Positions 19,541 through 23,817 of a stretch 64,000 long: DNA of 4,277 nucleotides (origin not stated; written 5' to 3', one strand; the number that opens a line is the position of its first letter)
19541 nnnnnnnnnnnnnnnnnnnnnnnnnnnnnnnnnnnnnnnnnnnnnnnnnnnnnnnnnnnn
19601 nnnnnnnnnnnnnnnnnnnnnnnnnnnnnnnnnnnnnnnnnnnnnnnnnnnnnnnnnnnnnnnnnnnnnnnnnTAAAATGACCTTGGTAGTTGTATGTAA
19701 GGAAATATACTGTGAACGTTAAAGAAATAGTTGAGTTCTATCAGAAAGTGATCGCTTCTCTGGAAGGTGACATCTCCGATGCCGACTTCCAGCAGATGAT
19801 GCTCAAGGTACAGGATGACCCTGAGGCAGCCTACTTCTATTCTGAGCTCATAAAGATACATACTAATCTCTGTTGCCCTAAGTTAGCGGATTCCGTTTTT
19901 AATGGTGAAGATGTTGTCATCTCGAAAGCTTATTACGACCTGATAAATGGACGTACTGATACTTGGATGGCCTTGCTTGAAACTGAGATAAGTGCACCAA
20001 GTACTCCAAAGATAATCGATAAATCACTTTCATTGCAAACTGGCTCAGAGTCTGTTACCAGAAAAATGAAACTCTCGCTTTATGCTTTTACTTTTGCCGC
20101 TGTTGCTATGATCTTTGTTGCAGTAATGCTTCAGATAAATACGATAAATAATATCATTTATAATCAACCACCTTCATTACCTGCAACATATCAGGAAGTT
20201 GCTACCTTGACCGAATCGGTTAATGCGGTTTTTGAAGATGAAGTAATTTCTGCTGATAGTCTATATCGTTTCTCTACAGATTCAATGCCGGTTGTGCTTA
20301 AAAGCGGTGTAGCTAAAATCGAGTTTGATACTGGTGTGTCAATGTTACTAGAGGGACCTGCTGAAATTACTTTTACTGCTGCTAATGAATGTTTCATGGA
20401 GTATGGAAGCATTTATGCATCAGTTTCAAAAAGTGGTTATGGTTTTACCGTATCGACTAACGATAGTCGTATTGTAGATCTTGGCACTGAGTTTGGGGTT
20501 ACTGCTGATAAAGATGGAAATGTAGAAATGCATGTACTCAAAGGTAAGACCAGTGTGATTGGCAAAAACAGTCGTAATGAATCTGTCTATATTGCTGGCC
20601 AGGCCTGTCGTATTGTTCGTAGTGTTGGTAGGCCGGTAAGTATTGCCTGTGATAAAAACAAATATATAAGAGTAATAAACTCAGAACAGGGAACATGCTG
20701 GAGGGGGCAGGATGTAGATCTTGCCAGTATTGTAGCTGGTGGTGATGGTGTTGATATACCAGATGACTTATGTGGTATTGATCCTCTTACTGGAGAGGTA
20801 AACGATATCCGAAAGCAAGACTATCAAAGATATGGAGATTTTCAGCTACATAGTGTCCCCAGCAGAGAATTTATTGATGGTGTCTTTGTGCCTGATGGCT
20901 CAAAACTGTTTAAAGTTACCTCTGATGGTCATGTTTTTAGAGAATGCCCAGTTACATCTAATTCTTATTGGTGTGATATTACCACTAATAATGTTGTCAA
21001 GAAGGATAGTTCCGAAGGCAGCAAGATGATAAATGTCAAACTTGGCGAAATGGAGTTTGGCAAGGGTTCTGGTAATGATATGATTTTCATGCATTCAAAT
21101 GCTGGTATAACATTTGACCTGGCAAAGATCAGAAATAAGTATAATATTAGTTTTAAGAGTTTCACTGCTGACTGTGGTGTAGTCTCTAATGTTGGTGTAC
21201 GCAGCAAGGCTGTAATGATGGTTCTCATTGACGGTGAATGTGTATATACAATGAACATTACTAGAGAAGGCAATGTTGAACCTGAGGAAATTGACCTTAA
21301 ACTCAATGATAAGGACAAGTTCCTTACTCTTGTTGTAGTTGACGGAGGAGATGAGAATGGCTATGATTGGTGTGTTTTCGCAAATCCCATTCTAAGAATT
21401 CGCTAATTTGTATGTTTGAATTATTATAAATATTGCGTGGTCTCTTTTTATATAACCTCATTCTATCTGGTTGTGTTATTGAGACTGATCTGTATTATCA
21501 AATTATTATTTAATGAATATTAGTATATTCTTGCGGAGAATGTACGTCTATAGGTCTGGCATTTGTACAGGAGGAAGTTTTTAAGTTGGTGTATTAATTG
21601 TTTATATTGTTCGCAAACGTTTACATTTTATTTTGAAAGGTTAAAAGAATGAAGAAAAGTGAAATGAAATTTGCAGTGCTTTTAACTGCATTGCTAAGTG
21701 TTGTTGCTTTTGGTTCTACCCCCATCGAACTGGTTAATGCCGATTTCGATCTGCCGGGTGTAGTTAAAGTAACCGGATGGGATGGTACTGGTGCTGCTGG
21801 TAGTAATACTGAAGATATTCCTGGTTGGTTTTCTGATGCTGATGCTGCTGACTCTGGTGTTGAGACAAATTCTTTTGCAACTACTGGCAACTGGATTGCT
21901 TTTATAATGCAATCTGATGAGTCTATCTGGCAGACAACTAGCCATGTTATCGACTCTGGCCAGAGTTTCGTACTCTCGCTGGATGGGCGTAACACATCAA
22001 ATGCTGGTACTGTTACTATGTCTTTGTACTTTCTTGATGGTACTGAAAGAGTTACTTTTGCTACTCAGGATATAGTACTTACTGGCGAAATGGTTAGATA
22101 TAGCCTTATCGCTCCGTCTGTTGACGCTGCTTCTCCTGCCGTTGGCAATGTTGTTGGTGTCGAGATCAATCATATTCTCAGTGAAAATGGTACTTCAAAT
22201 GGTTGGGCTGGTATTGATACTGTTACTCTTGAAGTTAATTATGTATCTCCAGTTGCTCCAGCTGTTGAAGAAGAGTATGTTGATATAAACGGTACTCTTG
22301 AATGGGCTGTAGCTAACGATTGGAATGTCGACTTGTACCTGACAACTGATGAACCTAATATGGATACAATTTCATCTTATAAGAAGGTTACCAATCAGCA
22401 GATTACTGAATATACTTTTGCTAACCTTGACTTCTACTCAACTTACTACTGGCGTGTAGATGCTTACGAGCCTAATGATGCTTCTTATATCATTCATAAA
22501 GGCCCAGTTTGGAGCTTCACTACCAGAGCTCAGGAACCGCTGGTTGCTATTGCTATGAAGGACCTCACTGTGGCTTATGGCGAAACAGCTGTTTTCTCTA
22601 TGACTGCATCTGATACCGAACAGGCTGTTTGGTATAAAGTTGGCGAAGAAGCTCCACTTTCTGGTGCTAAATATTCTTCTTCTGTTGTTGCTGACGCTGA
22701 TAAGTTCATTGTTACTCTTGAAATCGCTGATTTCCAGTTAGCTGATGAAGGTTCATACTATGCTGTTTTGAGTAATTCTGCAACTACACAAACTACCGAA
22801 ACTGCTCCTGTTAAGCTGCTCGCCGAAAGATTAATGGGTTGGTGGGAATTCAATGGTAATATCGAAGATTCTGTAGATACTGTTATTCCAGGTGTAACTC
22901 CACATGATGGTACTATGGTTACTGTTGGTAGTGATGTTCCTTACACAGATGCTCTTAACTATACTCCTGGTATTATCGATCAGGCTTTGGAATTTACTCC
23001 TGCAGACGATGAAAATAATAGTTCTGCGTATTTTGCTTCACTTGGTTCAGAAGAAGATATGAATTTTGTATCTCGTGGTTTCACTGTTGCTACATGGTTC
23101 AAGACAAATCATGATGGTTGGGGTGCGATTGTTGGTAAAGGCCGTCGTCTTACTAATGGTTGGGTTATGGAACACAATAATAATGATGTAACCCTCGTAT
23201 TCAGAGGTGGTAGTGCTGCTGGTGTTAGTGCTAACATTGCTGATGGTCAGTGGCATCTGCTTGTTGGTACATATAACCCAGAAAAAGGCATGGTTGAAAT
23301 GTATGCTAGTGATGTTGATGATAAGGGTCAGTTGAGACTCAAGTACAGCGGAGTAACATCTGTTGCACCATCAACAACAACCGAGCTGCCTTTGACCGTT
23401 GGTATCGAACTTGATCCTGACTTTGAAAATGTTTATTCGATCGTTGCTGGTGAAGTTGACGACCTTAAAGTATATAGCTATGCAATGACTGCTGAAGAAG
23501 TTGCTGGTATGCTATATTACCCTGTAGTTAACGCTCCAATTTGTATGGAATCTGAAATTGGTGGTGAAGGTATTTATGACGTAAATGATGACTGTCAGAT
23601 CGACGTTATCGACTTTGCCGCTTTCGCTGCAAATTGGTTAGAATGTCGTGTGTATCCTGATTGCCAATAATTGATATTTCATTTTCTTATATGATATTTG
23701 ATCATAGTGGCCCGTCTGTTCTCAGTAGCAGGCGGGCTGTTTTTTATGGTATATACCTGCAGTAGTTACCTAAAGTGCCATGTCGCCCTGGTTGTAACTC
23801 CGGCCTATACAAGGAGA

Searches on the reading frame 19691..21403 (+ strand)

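Call 10: search_protein_families(library=pfam, proteins=[window:19691-21403:+], max_evalue=0.001)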
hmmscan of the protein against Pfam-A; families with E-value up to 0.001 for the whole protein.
window:19691-21403:+ (571 aa): 2 families
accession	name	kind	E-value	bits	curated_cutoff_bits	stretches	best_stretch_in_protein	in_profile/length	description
PF08305.17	NPCBM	-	8.1e-13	49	23.9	1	434-568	18-136/137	NPCBM/NEW2 domain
PF04773.18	FecR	-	1.7e-06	28.8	24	1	207-286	10-95/97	FecR protein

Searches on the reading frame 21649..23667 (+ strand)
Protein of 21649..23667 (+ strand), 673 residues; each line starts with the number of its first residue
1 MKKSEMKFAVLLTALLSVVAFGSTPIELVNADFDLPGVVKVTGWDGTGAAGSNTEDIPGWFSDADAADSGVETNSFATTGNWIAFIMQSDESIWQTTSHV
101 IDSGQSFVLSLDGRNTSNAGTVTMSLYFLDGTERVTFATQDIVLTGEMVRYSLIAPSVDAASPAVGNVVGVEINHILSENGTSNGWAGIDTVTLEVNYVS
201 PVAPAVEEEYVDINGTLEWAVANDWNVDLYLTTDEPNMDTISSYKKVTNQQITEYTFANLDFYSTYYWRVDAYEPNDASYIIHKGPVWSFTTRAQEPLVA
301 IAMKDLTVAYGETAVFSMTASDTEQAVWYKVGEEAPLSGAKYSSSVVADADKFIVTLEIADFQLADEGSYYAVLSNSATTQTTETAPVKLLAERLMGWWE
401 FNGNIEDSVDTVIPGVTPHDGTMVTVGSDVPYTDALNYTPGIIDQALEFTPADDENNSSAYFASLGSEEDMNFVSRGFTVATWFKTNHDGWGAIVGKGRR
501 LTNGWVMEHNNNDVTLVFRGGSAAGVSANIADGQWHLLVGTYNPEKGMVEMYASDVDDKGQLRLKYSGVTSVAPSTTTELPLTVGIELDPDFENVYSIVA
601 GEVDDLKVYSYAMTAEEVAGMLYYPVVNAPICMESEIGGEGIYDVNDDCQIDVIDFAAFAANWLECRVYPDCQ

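Call 10: search_protein_families(library=pfam, proteins=[window:21649-23667:+], max_evalue=0.001)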
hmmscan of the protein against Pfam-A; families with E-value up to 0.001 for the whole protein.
window:21649-23667:+ (673 aa): 2 families
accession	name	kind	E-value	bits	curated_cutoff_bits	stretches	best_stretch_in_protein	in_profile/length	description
PF13385.13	Laminin_G_3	-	1.8e-10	41.6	27.6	1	472-619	13-151/151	Concanavalin A-like lectin/glucanases superfamily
PF07679.22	I-set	-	3.1e-07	30.8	23.7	1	300-384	4-85/90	Immunoglobulin I-set domain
